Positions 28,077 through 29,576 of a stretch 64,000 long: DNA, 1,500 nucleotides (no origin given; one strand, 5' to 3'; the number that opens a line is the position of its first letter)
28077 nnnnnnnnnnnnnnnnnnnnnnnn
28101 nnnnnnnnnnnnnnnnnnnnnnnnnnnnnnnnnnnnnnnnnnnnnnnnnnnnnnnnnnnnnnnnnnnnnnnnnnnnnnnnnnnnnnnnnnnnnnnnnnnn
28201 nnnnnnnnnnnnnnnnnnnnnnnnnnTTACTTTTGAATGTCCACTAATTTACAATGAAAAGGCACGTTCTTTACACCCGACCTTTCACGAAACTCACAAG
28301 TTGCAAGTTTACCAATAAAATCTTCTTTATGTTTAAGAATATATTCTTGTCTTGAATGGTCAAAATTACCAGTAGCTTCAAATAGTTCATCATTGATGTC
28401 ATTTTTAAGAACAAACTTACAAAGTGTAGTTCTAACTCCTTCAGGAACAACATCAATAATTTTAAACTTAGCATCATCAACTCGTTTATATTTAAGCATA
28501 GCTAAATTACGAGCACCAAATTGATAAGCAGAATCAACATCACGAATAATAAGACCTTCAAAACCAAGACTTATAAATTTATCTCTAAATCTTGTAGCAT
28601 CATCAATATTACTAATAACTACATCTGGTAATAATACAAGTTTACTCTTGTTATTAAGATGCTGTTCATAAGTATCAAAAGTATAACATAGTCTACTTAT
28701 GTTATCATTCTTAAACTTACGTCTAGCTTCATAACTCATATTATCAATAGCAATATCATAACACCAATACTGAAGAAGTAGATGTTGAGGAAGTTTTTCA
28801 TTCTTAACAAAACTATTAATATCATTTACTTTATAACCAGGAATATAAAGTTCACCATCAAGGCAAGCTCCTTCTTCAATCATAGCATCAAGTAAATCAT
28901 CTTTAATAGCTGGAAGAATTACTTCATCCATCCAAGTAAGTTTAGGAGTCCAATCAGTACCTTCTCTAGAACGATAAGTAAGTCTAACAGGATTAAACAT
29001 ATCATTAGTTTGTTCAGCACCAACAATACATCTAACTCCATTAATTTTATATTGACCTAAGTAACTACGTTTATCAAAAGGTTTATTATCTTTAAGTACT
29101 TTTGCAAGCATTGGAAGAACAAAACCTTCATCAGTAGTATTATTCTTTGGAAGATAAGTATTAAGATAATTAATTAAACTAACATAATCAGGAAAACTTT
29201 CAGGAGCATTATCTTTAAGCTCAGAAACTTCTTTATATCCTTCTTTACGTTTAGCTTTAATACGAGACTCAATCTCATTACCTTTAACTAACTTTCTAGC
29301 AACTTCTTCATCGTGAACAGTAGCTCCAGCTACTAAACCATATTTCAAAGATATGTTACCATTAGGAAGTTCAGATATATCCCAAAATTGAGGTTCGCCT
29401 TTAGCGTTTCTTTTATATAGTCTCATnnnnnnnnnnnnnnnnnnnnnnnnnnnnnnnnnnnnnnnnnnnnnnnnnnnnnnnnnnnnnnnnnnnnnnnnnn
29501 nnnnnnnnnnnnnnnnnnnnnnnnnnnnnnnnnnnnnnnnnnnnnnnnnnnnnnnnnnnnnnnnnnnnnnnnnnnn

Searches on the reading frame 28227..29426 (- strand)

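Call 59: search_protein_families(library=pfam, proteins=[window:28227-29426:-], max_evalue=0.001)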
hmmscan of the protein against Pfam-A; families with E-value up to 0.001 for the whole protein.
window:28227-29426:- (399 aa): 1 family
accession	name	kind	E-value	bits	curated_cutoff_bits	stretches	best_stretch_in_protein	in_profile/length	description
PF01068.26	DNA_ligase_A_M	-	5.2e-13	49.6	26.2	1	105-314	1-204/204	ATP dependent DNA ligase domain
